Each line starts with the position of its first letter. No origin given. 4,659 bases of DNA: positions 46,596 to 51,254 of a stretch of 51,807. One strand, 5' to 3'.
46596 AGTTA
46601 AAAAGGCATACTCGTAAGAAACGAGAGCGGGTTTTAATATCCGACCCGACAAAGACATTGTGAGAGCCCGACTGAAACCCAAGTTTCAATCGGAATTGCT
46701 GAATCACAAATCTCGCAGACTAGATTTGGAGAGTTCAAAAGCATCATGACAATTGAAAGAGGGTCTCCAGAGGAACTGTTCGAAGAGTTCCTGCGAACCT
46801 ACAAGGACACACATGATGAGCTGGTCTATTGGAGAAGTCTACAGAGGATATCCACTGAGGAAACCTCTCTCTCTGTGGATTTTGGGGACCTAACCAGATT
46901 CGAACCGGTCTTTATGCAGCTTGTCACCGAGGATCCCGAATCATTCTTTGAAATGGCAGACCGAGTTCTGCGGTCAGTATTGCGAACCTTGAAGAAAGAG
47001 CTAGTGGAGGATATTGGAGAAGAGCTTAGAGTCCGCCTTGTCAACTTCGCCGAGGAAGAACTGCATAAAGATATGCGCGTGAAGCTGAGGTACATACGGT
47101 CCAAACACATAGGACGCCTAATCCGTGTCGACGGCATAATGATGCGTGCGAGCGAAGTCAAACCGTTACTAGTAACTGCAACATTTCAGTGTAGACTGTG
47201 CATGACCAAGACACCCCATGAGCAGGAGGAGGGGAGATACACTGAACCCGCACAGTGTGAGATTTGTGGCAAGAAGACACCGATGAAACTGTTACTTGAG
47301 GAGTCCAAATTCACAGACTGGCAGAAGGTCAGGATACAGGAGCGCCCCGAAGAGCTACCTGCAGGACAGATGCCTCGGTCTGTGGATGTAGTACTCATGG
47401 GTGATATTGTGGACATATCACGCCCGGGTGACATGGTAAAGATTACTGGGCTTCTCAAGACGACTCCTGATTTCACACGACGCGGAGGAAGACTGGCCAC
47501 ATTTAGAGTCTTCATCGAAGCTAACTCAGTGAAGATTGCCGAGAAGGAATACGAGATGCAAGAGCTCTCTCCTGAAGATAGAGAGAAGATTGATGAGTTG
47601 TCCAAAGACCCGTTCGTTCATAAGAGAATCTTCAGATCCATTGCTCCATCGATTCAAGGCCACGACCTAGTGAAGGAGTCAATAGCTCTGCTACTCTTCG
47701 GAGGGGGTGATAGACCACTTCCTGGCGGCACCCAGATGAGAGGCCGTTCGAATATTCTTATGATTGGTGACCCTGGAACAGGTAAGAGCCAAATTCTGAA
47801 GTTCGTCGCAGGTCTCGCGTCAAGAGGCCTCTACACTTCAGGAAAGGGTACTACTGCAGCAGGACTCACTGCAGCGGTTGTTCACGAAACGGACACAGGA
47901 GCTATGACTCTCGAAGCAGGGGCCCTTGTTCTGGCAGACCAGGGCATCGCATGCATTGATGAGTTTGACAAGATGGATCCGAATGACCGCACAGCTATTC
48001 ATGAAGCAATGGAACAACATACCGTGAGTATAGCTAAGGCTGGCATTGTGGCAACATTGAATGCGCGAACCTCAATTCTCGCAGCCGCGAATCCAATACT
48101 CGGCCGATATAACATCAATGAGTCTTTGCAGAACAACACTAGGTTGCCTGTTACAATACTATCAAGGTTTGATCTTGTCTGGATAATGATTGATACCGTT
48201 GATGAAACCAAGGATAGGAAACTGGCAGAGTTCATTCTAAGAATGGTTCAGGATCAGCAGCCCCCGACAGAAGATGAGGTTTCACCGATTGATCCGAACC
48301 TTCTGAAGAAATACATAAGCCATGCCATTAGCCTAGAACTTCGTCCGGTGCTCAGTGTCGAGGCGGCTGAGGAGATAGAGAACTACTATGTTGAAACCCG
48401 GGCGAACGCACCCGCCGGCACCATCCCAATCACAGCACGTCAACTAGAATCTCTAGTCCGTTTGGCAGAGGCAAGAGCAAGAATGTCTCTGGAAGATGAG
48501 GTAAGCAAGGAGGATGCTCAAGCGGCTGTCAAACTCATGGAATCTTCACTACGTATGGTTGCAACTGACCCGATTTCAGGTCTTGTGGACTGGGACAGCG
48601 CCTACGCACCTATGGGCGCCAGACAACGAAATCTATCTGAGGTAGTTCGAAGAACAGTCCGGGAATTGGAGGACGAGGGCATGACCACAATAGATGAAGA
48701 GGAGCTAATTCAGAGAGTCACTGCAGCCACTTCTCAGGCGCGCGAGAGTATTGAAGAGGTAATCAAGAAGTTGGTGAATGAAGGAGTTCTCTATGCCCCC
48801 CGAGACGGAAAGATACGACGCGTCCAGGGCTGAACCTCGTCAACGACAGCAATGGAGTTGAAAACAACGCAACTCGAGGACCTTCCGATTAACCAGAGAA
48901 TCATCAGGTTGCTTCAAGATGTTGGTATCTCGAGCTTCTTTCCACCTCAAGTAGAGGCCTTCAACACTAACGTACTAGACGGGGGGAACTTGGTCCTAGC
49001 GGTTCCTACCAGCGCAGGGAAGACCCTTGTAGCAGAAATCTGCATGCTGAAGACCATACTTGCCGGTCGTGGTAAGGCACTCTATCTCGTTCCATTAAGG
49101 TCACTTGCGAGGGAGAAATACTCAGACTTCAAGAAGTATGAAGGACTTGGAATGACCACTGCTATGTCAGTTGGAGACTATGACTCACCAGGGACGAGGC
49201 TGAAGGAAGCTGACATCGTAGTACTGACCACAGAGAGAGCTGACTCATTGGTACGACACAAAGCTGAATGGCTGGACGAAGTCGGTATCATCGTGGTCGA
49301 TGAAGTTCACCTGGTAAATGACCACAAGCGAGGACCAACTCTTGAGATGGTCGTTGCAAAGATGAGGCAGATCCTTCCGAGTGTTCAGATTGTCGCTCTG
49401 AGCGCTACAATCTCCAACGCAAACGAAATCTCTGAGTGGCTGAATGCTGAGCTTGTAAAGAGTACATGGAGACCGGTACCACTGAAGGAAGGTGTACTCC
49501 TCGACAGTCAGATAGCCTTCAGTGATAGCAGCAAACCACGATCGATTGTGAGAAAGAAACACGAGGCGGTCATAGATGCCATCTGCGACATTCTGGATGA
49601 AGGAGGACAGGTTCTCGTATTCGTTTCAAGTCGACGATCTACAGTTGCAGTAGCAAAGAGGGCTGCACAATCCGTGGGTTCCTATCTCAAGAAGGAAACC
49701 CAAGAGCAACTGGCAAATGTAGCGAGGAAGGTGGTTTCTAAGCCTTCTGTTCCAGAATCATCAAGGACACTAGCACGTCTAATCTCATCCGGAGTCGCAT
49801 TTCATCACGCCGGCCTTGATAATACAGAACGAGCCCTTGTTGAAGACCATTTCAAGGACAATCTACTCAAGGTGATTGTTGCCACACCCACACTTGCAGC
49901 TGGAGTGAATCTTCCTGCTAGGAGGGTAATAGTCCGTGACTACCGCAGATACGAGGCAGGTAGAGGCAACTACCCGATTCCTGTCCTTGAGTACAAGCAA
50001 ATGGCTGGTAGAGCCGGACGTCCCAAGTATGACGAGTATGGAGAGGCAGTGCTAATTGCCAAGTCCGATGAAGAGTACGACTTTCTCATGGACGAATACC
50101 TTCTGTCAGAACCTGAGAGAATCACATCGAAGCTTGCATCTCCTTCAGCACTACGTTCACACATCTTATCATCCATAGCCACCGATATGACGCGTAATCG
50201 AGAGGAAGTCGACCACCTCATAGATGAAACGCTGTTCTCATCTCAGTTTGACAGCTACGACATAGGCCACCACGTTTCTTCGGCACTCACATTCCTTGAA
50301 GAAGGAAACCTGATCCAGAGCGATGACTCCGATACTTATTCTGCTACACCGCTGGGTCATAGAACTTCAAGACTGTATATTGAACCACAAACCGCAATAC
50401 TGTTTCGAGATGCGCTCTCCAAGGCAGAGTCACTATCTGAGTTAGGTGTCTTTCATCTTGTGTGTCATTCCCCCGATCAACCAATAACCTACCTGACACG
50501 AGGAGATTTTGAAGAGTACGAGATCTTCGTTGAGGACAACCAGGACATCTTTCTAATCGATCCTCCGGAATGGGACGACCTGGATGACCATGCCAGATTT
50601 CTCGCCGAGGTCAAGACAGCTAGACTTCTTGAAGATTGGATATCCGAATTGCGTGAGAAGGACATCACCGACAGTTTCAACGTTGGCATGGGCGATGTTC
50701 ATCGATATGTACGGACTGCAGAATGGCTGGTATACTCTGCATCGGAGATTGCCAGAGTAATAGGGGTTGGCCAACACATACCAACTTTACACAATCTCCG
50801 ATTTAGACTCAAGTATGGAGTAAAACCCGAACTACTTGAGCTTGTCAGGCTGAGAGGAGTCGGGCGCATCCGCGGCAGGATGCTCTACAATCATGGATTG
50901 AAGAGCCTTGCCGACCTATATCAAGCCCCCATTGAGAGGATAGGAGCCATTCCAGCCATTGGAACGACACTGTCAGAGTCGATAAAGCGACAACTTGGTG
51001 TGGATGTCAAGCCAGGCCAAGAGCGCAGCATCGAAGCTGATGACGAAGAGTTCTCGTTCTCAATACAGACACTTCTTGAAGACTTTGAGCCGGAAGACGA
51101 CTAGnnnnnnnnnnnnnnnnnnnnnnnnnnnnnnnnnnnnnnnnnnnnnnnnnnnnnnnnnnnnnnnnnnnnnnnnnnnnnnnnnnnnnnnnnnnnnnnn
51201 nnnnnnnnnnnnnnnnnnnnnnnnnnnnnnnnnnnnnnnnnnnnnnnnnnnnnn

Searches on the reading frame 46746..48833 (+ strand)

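Call 75: search_protein_families(library=pfam, proteins=[window:46746-48833:+], max_evalue=0.0001)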
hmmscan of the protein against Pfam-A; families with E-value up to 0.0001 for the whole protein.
window:46746-48833:+ (695 aa): 7 families
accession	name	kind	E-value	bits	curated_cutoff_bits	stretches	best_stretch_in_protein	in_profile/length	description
PF00493.29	MCM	-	1.4e-93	312.6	23.3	1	279-500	2-223/224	MCM P-loop domain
PF17207.9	MCM_OB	-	3e-39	134.1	24.8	1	113-240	1-125/126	MCM OB domain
PF17855.7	MCM_lid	-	3.9e-23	82.2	27.4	1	519-602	2-87/87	MCM AAA-lid domain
PF14551.11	MCM_N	-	6.4e-13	49.4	24.9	1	10-100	2-95/95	MCM N-terminal domain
PF01078.27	Mg_chelatase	-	6.8e-10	39.1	20.3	1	385-452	93-160/207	Magnesium chelatase, subunit ChlI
PF07728.20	AAA_5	-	5.7e-07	30.1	22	1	336-456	1-130/139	AAA domain (dynein-related subfamily)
PF07726.17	AAA_3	-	1.5e-05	25.3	27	1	337-460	2-124/131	ATPase family associated with various cellular activities (AAA)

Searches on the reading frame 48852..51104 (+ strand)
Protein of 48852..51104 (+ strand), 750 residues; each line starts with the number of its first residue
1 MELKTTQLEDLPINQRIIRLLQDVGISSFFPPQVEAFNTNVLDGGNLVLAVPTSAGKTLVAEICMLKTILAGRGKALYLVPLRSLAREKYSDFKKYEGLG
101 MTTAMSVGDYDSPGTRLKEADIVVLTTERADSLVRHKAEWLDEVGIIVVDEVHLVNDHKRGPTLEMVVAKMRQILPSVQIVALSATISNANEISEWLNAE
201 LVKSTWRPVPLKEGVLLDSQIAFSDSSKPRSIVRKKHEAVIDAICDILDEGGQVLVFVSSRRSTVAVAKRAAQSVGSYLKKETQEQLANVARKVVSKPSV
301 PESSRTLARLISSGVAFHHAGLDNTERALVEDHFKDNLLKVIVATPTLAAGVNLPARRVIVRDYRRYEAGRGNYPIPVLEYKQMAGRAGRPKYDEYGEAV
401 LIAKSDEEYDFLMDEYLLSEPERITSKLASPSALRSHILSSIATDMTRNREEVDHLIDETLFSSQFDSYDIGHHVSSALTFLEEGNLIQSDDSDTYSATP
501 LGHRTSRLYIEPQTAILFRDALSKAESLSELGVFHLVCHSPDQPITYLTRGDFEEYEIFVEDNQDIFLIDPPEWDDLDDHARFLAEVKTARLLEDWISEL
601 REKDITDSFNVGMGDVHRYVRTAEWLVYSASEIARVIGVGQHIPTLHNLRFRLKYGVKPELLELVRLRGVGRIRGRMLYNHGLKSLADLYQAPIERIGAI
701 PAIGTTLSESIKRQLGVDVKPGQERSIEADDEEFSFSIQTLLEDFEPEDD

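Call 75: search_protein_families(library=pfam, proteins=[window:48852-51104:+], max_evalue=0.0001)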
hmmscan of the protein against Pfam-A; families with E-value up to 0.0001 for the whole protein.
window:48852-51104:+ (750 aa): 6 families
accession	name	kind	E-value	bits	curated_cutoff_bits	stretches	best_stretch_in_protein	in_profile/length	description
PF21280.2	Helicase_dom4_arc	-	3.8e-32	111.2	27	1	531-656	1-125/125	Archaeal helicase, domain 4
PF00270.35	DEAD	-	3.3e-31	108.7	26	1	32-191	3-165/167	DEAD/DEAH box helicase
PF00271.37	Helicase_C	-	3.1e-11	44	23.5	1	312-391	39-109/110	Helicase conserved C-terminal domain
PF04851.21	ResIII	-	1.5e-09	38.4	22.5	1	45-188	24-163/164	Type III restriction enzyme, res subunit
PF20470.4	HTH_61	-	3.1e-08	34.3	24.3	1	397-489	1-92/92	Helix-turn-helix domain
PF22527.2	DEXQc_Suv3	-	2.1e-06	27.8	27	1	52-165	21-115/154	DEXQ-box helicase domain of Suv3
